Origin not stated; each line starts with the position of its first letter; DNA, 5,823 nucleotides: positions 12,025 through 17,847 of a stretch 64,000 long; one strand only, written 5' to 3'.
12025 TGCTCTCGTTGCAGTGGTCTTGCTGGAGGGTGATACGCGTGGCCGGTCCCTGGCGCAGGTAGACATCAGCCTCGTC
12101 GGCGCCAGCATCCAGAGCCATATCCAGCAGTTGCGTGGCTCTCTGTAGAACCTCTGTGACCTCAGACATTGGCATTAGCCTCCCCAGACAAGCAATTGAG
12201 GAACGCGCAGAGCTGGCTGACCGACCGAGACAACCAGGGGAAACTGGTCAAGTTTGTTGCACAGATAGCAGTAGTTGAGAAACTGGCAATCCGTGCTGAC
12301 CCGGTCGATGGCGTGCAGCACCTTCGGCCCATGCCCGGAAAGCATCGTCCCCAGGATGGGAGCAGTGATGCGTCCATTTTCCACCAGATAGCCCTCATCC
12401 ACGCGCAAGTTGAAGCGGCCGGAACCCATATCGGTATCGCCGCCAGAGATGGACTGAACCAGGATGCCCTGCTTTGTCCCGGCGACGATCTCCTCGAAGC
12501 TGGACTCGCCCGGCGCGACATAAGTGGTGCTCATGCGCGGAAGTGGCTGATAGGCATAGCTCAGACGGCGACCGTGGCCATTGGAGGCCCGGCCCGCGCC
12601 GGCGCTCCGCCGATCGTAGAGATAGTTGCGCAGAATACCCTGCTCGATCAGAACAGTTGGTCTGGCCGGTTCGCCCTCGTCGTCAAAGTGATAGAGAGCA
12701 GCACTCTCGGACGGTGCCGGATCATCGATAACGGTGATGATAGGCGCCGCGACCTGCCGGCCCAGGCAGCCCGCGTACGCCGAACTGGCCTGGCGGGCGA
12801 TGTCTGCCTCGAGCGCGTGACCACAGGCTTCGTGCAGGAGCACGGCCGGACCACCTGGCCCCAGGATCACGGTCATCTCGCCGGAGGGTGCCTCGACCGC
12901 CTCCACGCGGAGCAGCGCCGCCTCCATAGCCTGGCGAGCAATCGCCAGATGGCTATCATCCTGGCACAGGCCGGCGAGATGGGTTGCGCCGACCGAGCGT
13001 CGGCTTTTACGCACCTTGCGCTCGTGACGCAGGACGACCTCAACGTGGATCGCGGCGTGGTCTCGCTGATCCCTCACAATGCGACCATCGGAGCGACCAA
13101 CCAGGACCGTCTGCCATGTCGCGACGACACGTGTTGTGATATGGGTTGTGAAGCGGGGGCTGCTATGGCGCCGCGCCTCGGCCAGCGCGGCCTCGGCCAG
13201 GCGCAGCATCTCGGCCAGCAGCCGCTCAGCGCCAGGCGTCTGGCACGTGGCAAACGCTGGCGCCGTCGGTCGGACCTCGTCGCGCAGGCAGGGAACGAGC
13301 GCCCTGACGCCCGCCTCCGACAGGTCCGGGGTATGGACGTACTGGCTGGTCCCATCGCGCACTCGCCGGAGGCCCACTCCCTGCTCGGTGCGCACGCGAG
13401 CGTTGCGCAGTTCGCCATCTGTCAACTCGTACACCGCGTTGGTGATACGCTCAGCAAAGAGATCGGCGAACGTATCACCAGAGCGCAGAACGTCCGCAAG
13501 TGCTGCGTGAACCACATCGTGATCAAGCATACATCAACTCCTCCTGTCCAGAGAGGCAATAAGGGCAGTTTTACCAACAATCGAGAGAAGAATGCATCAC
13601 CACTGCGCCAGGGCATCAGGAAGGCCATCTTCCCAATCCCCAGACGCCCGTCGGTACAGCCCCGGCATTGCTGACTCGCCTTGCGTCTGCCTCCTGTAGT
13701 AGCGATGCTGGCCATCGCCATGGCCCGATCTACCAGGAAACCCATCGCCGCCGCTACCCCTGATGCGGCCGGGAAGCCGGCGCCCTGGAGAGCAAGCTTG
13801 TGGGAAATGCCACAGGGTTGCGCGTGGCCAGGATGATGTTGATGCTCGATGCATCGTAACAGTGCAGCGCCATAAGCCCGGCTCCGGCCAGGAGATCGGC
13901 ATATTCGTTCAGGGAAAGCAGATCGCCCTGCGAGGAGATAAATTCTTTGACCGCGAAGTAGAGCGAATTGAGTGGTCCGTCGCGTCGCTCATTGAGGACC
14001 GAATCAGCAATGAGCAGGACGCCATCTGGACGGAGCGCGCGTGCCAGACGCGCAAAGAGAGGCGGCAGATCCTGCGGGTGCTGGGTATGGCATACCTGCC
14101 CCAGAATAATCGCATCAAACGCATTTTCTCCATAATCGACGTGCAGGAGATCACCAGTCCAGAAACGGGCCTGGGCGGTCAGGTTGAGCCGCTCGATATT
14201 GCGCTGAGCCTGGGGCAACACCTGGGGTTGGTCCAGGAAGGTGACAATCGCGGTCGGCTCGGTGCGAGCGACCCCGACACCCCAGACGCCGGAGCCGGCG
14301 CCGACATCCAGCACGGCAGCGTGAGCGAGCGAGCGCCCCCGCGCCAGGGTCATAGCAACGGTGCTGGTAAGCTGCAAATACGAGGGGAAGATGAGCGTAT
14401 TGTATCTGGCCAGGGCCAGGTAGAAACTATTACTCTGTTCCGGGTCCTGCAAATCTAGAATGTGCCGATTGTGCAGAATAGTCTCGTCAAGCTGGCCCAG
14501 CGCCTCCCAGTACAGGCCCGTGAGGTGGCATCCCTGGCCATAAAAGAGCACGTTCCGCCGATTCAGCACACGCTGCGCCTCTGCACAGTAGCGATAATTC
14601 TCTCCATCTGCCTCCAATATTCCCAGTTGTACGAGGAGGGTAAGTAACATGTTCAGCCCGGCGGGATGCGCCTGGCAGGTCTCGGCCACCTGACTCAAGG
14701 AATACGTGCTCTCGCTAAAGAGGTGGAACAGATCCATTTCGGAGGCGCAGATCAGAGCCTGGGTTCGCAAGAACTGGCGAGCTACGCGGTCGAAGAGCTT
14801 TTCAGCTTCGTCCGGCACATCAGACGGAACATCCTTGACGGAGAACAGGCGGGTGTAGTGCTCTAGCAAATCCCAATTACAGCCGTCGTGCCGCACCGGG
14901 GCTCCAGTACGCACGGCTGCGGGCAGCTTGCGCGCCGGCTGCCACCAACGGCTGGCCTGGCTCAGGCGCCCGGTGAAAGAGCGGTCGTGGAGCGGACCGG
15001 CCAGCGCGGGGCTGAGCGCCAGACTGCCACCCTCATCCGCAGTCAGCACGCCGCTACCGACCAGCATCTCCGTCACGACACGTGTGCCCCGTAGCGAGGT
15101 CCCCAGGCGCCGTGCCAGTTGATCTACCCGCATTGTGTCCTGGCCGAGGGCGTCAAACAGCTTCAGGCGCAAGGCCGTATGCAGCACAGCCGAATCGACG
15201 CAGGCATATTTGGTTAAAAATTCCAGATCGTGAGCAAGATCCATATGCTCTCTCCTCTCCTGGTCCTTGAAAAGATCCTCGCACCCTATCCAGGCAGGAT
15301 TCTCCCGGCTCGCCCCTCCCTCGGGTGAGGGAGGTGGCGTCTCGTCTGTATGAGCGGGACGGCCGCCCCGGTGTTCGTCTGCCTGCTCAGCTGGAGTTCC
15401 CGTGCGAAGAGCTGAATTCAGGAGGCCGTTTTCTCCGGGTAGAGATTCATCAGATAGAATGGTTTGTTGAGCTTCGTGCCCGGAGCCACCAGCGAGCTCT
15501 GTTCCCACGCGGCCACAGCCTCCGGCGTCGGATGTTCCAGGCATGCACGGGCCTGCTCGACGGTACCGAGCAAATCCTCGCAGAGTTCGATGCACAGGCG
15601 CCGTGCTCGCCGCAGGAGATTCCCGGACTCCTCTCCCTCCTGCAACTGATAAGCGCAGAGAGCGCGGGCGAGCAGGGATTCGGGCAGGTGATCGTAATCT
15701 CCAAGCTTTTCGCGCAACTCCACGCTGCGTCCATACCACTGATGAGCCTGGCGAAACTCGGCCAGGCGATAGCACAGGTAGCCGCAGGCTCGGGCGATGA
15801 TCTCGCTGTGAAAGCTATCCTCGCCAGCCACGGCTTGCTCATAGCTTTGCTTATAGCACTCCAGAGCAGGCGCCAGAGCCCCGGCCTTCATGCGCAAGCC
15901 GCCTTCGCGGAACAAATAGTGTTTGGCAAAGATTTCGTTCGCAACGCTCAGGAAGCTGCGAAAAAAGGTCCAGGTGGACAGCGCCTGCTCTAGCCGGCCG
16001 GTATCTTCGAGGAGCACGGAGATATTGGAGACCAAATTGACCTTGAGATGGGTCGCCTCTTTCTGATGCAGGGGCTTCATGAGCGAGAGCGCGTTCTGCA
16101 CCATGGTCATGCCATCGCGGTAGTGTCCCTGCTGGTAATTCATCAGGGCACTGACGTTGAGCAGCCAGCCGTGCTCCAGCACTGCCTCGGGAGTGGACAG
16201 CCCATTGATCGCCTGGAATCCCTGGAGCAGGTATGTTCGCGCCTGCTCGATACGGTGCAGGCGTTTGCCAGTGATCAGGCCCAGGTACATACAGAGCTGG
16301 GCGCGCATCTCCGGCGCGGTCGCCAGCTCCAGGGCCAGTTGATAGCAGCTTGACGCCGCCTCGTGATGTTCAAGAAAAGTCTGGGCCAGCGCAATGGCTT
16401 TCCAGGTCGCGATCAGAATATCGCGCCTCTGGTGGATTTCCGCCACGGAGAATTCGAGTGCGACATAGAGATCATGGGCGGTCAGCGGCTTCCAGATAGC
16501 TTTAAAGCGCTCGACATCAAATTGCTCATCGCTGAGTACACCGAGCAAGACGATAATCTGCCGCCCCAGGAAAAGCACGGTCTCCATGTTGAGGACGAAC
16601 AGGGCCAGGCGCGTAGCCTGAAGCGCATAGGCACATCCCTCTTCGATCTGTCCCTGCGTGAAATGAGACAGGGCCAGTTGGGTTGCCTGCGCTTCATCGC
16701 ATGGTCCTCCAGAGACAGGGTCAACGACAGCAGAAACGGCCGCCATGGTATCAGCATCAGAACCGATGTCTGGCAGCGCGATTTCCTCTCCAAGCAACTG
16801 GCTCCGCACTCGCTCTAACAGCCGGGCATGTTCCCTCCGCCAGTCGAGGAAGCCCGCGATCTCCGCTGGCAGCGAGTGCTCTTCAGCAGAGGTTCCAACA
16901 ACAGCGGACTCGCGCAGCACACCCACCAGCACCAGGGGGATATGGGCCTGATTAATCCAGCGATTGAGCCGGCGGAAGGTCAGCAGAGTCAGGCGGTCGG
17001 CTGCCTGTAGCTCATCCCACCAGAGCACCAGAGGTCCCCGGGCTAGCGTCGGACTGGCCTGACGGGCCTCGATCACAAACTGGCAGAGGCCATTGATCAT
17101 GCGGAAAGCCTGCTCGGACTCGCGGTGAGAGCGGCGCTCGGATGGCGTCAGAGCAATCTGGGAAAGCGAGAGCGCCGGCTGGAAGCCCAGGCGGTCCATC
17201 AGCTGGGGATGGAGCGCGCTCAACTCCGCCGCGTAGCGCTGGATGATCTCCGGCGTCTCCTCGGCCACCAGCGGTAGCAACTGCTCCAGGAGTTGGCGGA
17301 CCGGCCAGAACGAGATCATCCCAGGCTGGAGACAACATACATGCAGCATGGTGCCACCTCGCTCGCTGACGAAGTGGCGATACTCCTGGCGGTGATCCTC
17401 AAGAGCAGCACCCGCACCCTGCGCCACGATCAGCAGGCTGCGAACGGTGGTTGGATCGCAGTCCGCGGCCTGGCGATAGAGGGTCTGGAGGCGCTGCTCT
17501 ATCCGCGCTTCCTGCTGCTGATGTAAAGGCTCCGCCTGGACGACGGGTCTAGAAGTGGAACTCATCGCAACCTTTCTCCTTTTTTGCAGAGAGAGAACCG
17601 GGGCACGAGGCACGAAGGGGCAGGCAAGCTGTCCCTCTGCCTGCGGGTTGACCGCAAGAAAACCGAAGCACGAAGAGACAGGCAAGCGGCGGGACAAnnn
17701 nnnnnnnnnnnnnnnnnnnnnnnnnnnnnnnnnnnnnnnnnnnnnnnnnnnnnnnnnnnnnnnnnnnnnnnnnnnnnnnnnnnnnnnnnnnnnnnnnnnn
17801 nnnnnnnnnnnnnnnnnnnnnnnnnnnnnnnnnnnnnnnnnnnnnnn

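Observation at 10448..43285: Five divergent small-LanB (PEARL-like) paralogs in one island, with no LanC, eliminase or YcaO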

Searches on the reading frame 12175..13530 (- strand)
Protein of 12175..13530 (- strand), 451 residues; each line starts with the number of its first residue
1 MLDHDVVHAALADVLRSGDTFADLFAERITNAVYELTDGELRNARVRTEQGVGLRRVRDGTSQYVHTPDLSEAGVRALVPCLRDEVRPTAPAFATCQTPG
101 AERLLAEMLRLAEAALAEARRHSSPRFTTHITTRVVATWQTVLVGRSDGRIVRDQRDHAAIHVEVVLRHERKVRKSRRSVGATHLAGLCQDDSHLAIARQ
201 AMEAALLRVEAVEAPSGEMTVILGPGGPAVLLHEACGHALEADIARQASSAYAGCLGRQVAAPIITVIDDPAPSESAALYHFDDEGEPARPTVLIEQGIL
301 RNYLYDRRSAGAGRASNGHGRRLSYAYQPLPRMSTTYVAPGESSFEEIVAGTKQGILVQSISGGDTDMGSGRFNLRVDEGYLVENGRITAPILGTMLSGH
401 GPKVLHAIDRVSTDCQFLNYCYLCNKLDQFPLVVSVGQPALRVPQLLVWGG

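Call 5: search_protein_families(library=pfam, proteins=[window:12175-13530:-], max_evalue=0.01)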
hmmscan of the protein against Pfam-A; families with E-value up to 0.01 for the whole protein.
window:12175-13530:- (451 aa): 3 families
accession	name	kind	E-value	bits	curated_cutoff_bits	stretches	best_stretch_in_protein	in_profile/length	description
PF19289.4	PmbA_TldD_3rd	-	2.4e-61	207.1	22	1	216-448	1-218/220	PmbA/TldA metallopeptidase C-terminal domain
PF01523.21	PmbA_TldD_1st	-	5e-06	27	20.9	1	22-79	1-58/65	PmbA/TldA metallopeptidase domain 1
PF19290.4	PmbA_TldD_2nd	-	8.2e-06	26.7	20.9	1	103-206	10-106/109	PmbA/TldA metallopeptidase central domain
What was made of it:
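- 12175..13530 (-): TldD-type metalloprotease subunit. PmbA_TldD domains (call 5).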

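Call 18: search_protein_families(library=ncbifam, proteins=[window:12175-13530:-], max_evalue=0.1)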
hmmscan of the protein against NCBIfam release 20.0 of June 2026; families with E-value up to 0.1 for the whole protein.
window:12175-13530:- (451 aa): 3 families
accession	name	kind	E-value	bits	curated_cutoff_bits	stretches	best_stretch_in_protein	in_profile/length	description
NF008006.0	PRK10735.1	equivalog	6e-67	226.1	513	1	119-450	144-479/481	metalloprotease TldD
NF040952.1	Arch_mtprotase_TldD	equivalog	6.3e-50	170.2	635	1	147-448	145-442/443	zinc metalloprotease TldD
NF008268.0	PRK11040.1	equivalog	8.2e-06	24.8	438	1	199-414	220-424/446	metalloprotease PmbA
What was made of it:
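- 12175..13530 (-): PRK10735 226 bits (call 18).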

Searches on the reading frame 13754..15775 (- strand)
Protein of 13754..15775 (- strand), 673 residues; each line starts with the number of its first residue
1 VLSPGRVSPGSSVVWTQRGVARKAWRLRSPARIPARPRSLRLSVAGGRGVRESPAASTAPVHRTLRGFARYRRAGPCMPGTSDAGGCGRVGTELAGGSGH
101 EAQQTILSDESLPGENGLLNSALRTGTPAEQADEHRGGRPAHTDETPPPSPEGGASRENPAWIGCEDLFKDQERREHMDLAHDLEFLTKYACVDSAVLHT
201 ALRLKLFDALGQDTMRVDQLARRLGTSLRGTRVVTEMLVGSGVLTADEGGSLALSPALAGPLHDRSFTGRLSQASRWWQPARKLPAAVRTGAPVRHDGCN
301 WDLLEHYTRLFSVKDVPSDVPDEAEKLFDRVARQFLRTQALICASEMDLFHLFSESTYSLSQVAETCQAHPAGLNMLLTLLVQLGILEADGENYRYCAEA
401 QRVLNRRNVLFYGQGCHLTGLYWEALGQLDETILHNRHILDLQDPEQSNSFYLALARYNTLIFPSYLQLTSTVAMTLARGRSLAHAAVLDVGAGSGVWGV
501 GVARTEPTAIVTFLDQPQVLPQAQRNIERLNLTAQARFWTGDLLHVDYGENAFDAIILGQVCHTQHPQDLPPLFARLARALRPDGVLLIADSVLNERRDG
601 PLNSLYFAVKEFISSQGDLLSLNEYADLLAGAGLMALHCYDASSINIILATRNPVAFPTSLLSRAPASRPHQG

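Call 5: search_protein_families(library=pfam, proteins=[window:13754-15775:-], max_evalue=0.01)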
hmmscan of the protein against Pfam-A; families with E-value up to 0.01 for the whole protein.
window:13754-15775:- (673 aa): 11 families
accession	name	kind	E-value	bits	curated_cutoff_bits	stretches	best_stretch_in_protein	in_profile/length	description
PF08100.18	Dimerisation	-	6.8e-21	74.3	25.6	2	323-395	4-82/93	O-methyltransferase dimerisation domain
PF00891.24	Methyltransf_2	-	1.5e-15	57.5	22.3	1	486-633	64-208/210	O-methyltransferase domain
PF13649.12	Methyltransf_25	-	5.1e-13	50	27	1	488-585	1-97/97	Methyltransferase domain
PF13847.12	Methyltransf_31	-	9.3e-10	38.8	27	1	486-596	5-116/145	Methyltransferase domain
PF08241.18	Methyltransf_11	-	1e-09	39.4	21.2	1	489-589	1-95/95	Methyltransferase domain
PF10294.15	Methyltransf_16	-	1.2e-07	32.1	21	1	478-590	40-156/174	Lysine methyltransferase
PF08242.18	Methyltransf_12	-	2.2e-07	31.9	30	1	489-587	1-98/98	Methyltransferase domain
PF05175.20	MTS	-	5.8e-07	29.7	23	1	485-589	32-138/170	Methyltransferase small domain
PF13489.12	Methyltransf_23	-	7.5e-07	29.4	27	1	482-634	20-159/164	Methyltransferase domain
PF17782.7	DprA_WH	-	0.0014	19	22.9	1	200-227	11-38/61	DprA winged helix domain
PF06325.19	PrmA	-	0.0015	18.6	22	1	482-557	159-231/296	Ribosomal protein L11 methyltransferase (PrmA)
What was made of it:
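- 13754..15247 (-): SAM-dependent methyltransferase of the O-methyltransferase family 2 type, with tandem winged-helix 'dimerisation' domains. PF08100 and PF00891 (call 5).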

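Call 18: search_protein_families(library=ncbifam, proteins=[window:13754-15775:-], max_evalue=0.1)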
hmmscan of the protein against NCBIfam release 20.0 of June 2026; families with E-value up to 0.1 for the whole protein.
window:13754-15775:- (673 aa): 35 families (the best 25 are shown)
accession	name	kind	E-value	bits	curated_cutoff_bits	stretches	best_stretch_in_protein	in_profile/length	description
NF043040.1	corrin_prot_MT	hypoth_equivalog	1.4e-10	41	180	1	481-597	38-155/216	corrinoid protein-associated methyltransferase CpaM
TIGR02716.1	C20_methyl_CrtF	equivalog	7.4e-08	31.8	276.1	1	342-599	8-262/306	bacteriochlorophyllide d C-20 methyltransferase BchU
NF045667.1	MTase_DVU1556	equivalog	1.1e-07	31.5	155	1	479-645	17-171/213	DVU_1556 family methyltransferase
TIGR03534.1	RF_mod_PrmC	equivalog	2.8e-07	30.2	199.1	1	477-557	81-161/253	peptide chain release factor N(5)-glutamine methyltransferase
TIGR02072.1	BioC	equivalog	8.1e-07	29.1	184.95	1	482-592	32-135/244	malonyl-ACP O-methyltransferase BioC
NF041537.1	ArsM_AhpD_UU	exception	4.7e-06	25.6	510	1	483-638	75-226/345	arsenite methyltransferase/AhpD domain selenoprotein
TIGR00740.1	TIGR00740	equivalog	9.9e-06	25.4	193.3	1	464-598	34-168/239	carboxy-S-adenosyl-L-methionine synthase CmoA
NF001790.0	PRK00517.3-3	equivalog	9.9e-06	25.1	269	1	473-557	111-196/262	50S ribosomal protein L11 methyltransferase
NF047649.1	MTase_UXPK_star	exception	1.4e-05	24.3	460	1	479-594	72-186/283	methyltransferase/UXPK-star double selenoprotein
NF041536.1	ArsM_DUF2284_UU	exception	2.2e-05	23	575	1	485-634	77-222/459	arsenite methyltransferase/DUF2284 domain selenoprotein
TIGR02469.1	CbiT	equivalog_domain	3.3e-05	24.1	78.3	1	476-560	11-96/124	precorrin-6Y C5,15-methyltransferase (decarboxylating) subunit CbiT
NF053543.1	FlxJ_fam_MTase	equivalog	3.6e-05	22.8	560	1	486-596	179-290/352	FlxJ family methyltransferase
TIGR00452.1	TIGR00452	equivalog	4.2e-05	22.5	275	1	481-598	114-228/316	tRNA 5-methoxyuridine(34)/uridine 5-oxyacetic acid(34) synthase CmoB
TIGR01983.1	UbiG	equivalog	5.2e-05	22.6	102.95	1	481-590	46-152/228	bifunctional 2-polyprenyl-6-hydroxyphenol methylase/3-demethylubiquinol 3-O-methyltransferase UbiG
NF045825.1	FAmtase_mtf2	equivalog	5.4e-05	22.5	400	1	483-593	57-162/248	fatty-acid O-methyltransferase Mtf2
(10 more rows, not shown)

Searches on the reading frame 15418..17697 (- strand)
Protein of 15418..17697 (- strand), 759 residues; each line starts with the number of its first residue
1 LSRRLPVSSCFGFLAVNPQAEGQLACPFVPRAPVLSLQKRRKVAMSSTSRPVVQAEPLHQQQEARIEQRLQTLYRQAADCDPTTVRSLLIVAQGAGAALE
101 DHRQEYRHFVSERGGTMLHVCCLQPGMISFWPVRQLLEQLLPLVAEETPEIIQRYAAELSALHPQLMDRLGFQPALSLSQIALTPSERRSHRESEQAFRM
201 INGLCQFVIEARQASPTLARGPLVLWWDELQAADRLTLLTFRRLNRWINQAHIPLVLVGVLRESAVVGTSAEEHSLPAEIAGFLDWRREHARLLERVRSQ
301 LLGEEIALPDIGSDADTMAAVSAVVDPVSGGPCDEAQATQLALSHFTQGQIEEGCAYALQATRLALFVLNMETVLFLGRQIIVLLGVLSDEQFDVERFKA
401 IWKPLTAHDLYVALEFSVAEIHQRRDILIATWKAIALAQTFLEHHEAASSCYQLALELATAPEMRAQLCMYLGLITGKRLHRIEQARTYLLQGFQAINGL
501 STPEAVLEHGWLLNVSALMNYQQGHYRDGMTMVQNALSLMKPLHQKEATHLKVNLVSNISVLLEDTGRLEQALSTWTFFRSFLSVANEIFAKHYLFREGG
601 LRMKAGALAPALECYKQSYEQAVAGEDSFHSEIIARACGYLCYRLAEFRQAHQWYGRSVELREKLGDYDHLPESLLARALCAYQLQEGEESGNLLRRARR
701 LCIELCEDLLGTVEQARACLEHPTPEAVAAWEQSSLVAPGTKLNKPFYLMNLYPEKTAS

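Call 5: search_protein_families(library=pfam, proteins=[window:15418-17697:-], max_evalue=0.01)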
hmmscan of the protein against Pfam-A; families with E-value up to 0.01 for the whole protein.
window:15418-17697:- (759 aa): 4 families
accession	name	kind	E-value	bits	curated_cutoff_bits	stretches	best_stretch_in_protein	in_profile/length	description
PF13424.12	TPR_12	-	3.5e-05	24.3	30.1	1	601-664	12-77/77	Tetratricopeptide repeat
PF13181.12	TPR_8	-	0.00059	20.3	25.7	0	435-459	7-31/34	Tetratricopeptide repeat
PF07719.23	TPR_2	-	0.0022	18.4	27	0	638-663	7-32/34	Tetratricopeptide repeat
PF13191.12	AAA_16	-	0.0056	17.6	32.6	1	108-256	46-165/167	AAA ATPase domain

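Call 18: search_protein_families(library=ncbifam, proteins=[window:15418-17697:-], max_evalue=0.1)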
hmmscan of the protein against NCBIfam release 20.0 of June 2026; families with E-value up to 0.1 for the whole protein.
window:15418-17697:- (759 aa): 1 family
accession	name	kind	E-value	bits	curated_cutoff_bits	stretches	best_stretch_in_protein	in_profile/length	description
NF053720.1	NsdA_fam_reg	subfamily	0.098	12.1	75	0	635-701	204-270/432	NsdA family TPR-like regulatory protein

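Call 22: find_homologous_proteins(query=A2, max_evalue=0.001)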
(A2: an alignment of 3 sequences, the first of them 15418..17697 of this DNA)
Query A2 (3 sequences) (759 aa, profile of the alignment): 30 proteins with E <= 0.001 among 8000 candidates.
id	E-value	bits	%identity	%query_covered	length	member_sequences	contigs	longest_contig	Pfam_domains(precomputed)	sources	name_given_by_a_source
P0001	0.0e+0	1180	100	94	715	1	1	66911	PF13424.13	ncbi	ncbi:MAG TPA: hypothetical protein VF458_04780 [Ktedonobacteraceae bacterium]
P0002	4.6e-204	698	57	90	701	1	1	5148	PF13424.13,PF07719.24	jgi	-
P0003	1.3e-189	650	52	91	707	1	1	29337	PF13414.13,PF00515.35,PF13424.13,PF07719.24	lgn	-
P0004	9.4e-186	637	49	90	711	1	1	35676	PF00515.35,PF13424.13,PF07719.24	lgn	-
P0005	1.2e-184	634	50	90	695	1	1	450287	-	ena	-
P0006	1.4e-182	627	48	92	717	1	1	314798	PF17874.8,PF00515.35,PF13424.13,PF13176.13,PF07719.24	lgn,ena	-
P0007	3.1e-180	619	48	90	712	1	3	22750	-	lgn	-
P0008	1.2e-179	617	47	93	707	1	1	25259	PF13424.13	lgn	-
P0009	1.3e-179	617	49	93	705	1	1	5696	PF13424.13,PF07719.24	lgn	-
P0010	1.8e-176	607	47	91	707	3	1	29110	PF12895.14,PF13424.13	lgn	-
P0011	6.2e-176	605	50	88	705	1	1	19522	PF00515.35,PF13424.13,PF07719.24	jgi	-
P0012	2.9e-174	599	49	88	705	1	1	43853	PF13424.13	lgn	-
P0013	1.1e-173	597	48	88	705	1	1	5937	PF13424.13,PF07719.24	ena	-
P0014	1.9e-170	587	49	84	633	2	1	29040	PF00515.35,PF13424.13,PF07719.24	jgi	jgi:tetratricopeptide (TPR) repeat protein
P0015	4.3e-165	569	46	91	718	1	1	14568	-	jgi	jgi:hypothetical protein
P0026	3.7e-129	450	40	80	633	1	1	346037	PF13424.13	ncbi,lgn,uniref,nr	ncbi:tetratricopeptide repeat protein [Actinoplanes flavus]|uniref:Tetratricopeptide repeat protein 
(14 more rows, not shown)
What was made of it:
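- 15418..17565 (-): BhaC1/AmmC1-family TPR flavoprotein, paralog Ca. Probable ortholog of the C-terminal-Trp trihydroxylase. 100% identical to P0001, a Ktedonobacteraceae MAG protein (call 22).
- Tried and rejected: The source organism came from a homolog name instead (call 22).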

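Call 35: find_encoding_contigs(protein=P0005, flank=10000, max_places=2)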
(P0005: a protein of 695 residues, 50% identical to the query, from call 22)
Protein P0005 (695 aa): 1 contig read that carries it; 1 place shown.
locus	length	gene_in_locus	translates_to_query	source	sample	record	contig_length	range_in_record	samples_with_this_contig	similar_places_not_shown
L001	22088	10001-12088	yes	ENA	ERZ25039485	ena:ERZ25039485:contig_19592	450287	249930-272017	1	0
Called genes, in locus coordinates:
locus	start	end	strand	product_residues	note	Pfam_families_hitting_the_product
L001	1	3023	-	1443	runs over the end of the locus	PF00109:ketoacyl-synt, PF02801:Ketoacyl-synt_C, PF16197:KAsynt_C_assoc, PF22336:RhiE-like_linker, PF22621:CurL-like_PKS_C, PF00698:Acyl_transf_1, PF21394:Beta-ketacyl_N, PF08659:KR, +3 more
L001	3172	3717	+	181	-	-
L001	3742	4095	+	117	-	-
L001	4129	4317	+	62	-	-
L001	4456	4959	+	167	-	-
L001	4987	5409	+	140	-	-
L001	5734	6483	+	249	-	-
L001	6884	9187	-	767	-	PF00501:AMP-binding, PF23024:AMP-dom_DIP2-like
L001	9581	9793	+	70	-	-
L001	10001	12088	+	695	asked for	-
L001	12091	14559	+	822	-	PF04738:Lant_dehydr_N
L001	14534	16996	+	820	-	PF04738:Lant_dehydr_N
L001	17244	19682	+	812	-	PF04738:Lant_dehydr_N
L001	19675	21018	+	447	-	PF19290:PmbA_TldD_2nd, PF19289:PmbA_TldD_3rd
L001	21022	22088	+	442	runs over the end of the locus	PF19289:PmbA_TldD_3rd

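Call 36: find_encoding_contigs(protein=P0026, flank=10000, max_places=2)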
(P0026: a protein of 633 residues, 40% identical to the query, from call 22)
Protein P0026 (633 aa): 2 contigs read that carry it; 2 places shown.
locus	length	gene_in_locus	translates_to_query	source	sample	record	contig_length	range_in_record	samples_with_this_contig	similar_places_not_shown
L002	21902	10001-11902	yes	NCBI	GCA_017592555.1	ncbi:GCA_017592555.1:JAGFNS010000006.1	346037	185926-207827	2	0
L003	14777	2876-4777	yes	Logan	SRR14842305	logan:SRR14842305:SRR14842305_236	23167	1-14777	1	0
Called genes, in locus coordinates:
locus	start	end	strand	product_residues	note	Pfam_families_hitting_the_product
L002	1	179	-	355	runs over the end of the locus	PF00356:LacI, PF00532:Peripla_BP_1, PF13407:Peripla_BP_4, PF13377:Peripla_BP_3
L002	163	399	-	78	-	-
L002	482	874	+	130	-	PF10990:DUF2809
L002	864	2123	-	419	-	PF13434:Lys_Orn_oxgnase, PF13738:Pyr_redox_3 (faint)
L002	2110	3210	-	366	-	PF01266:DAO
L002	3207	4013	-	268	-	PF13458:Peripla_BP_6 (weak)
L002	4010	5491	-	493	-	PF09334:tRNA-synt_1g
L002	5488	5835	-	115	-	PF02311:AraC_binding (weak), PF07883:Cupin_2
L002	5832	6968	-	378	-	PF00324:AA_permease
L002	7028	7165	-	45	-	-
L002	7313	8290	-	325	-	PF13518:HTH_28 (faint), PF00196:GerE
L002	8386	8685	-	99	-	-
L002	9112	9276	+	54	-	-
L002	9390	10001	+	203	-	PF01613:Flavin_Reduct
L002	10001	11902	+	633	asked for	PF13424:TPR_12 (faint)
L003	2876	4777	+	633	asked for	PF13424:TPR_12 (faint)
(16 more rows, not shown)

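Call 39: find_encoding_contigs(protein=P0001, flank=10000, max_places=2)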
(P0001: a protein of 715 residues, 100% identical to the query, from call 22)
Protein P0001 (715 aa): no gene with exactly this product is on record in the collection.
